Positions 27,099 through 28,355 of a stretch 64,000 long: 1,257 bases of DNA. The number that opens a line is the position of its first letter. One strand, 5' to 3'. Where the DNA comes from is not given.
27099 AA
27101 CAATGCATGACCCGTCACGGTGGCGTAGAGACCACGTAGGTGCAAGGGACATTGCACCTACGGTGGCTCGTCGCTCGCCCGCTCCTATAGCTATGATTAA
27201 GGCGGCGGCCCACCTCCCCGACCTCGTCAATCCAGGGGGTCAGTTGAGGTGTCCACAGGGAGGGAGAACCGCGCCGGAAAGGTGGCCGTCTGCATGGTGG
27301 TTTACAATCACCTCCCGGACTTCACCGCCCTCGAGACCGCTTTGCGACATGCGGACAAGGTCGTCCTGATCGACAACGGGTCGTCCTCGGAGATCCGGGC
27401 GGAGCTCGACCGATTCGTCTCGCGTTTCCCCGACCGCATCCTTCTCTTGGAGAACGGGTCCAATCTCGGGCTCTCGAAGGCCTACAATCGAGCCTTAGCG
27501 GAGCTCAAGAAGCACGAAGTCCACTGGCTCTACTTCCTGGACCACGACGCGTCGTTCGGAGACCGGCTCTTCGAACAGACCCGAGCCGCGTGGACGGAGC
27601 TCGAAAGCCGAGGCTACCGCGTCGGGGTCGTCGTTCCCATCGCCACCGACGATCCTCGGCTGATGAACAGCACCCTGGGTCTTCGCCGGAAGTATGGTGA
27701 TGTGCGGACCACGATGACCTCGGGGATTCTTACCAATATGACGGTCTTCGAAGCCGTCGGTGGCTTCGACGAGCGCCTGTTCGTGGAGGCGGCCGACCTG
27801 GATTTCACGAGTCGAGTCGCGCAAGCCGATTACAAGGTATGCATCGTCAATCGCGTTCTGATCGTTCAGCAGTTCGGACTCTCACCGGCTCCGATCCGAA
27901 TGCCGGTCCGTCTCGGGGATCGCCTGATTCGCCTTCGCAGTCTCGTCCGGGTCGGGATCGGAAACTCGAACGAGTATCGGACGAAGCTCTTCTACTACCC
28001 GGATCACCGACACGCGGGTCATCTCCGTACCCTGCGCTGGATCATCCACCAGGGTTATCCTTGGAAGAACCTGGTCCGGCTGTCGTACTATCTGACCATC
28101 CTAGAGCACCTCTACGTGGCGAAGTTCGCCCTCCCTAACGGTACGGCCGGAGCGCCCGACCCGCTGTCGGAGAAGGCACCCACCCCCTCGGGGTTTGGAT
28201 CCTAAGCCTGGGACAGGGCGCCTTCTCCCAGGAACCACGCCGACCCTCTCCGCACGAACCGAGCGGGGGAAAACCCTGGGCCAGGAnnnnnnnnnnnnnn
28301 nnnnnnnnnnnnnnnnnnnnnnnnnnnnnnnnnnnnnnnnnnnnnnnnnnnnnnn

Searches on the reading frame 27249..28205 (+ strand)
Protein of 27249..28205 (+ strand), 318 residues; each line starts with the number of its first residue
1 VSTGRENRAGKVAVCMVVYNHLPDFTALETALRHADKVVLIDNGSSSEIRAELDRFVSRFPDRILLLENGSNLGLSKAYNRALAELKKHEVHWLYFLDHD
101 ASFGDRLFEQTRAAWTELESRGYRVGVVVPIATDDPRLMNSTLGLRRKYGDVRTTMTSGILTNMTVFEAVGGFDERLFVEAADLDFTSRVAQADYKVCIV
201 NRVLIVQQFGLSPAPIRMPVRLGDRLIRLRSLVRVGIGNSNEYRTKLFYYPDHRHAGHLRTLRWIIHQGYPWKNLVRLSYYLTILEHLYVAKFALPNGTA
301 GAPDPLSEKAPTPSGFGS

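Call 14: search_protein_families(library=pfam, proteins=[window:27249-28205:+], max_evalue=0.01)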
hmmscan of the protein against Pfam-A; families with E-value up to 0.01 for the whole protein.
window:27249-28205:+ (318 aa): 3 families
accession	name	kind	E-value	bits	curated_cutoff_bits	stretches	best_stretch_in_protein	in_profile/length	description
PF00535.33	Glycos_transf_2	-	3.8e-10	40.4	23.3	1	14-123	2-111/168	Glycosyl transferase family 2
PF13641.12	Glyco_tranf_2_3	-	0.00017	22.2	27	1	31-212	27-216/230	Glycosyltransferase like family 2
PF10111.15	Glyco_tranf_2_2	-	0.0014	18.7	27.3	0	157-193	165-202/276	Glycosyltransferase like family 2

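Call 17: find_encoding_contigs(protein=window:27249-28205:+, flank=10000, max_places=6)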
Protein window:27249-28205:+ (318 aa): 2 contigs read that carry it; 1 place shown.
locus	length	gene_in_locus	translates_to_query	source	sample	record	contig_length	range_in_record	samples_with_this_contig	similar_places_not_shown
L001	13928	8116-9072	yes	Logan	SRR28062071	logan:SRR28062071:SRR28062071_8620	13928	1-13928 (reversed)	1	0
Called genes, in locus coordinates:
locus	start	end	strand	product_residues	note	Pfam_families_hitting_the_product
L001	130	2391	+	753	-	PF00041:fn3 (weak), PF16656:Pur_ac_phosph_N (faint), PF00041:fn3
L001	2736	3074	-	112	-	PF03795:YCII (weak)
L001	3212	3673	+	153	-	PF02566:OsmC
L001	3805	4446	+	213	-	PF01323:DSBA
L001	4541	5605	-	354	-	-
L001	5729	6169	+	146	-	PF08327:AHSA1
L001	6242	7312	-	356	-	-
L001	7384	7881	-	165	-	-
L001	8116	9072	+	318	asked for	PF00535:Glycos_transf_2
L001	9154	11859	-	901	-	-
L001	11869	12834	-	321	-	PF00535:Glycos_transf_2, PF13641:Glyco_tranf_2_3 (weak)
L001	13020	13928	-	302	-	?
